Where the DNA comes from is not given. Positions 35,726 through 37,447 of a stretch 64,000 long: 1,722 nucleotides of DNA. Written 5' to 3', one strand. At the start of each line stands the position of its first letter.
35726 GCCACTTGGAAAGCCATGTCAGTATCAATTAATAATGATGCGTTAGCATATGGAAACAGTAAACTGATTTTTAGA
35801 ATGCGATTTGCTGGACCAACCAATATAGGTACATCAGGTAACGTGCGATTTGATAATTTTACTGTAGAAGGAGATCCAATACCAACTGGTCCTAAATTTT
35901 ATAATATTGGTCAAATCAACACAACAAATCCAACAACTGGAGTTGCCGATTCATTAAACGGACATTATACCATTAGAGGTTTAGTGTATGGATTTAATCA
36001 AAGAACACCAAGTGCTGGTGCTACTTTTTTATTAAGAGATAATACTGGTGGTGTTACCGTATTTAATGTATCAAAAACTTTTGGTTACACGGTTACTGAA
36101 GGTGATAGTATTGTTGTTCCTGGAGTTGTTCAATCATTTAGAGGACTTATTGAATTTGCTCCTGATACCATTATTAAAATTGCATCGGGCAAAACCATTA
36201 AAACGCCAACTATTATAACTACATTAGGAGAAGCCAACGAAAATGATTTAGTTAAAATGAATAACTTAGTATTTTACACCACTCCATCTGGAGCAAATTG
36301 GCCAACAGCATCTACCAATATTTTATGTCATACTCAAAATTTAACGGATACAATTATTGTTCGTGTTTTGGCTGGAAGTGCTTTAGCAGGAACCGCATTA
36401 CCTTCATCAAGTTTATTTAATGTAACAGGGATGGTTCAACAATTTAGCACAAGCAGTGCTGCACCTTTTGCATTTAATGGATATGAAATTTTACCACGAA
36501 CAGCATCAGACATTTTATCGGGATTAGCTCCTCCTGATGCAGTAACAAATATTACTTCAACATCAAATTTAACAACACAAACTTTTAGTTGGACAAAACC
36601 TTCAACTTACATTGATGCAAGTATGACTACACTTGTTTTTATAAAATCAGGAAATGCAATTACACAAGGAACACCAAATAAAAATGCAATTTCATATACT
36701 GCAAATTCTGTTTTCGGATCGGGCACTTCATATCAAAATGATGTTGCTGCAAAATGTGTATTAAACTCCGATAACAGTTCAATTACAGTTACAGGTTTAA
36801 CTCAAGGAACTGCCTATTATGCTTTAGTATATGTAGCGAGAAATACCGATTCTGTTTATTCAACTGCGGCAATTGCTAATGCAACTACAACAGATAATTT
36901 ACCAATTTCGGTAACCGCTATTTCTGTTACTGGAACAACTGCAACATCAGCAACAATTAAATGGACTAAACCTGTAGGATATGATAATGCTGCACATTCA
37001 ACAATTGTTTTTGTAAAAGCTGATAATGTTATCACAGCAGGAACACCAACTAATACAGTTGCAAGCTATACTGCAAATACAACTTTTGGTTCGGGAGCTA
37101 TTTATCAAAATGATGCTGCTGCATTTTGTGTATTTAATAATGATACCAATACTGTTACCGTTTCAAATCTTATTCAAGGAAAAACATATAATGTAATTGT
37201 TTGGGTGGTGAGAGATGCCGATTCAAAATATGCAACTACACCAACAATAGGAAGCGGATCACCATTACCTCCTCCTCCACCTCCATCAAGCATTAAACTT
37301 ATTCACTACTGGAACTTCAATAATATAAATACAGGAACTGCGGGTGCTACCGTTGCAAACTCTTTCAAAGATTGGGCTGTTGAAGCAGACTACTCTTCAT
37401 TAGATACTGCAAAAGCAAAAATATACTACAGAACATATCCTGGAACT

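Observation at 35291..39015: Unrecognised ~200-aa domain (HYWxFNN ... R[PT]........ ... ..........) present three times in two adjacent T9SS cargo genes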

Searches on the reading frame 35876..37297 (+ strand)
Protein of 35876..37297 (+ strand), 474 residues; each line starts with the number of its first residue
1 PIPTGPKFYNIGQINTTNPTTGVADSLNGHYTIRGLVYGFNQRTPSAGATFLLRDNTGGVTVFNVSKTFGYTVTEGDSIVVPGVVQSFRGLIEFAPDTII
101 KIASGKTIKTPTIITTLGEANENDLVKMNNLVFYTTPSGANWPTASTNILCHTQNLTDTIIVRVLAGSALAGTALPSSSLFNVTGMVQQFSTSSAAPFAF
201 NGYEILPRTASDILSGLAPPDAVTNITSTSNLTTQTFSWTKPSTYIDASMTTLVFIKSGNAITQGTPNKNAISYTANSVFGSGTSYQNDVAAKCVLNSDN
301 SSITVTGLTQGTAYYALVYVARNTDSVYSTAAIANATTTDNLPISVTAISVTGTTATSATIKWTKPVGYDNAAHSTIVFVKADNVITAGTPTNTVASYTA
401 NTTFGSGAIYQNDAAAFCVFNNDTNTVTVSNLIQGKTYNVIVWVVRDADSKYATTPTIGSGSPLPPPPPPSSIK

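Call 31: search_solved_structures(query=window:35876-37297:+, max_evalue=10, show_alignments=2)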
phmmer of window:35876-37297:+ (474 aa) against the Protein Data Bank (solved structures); distinct sequences matched with E-value up to 10: 4.
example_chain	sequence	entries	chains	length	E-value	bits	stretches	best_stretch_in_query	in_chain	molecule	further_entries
6qvv_A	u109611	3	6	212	0.21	13.7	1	59-135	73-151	RNA-dependent RNA polymerase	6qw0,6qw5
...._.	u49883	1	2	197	0.76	11.8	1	295-370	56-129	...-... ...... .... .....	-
3teu_A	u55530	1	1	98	1.5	10.9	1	298-325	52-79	Fibcon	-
4em0_B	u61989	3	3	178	1.8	10.6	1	87-131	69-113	Uncharacterized HTH-type transcriptional regulator SAR2349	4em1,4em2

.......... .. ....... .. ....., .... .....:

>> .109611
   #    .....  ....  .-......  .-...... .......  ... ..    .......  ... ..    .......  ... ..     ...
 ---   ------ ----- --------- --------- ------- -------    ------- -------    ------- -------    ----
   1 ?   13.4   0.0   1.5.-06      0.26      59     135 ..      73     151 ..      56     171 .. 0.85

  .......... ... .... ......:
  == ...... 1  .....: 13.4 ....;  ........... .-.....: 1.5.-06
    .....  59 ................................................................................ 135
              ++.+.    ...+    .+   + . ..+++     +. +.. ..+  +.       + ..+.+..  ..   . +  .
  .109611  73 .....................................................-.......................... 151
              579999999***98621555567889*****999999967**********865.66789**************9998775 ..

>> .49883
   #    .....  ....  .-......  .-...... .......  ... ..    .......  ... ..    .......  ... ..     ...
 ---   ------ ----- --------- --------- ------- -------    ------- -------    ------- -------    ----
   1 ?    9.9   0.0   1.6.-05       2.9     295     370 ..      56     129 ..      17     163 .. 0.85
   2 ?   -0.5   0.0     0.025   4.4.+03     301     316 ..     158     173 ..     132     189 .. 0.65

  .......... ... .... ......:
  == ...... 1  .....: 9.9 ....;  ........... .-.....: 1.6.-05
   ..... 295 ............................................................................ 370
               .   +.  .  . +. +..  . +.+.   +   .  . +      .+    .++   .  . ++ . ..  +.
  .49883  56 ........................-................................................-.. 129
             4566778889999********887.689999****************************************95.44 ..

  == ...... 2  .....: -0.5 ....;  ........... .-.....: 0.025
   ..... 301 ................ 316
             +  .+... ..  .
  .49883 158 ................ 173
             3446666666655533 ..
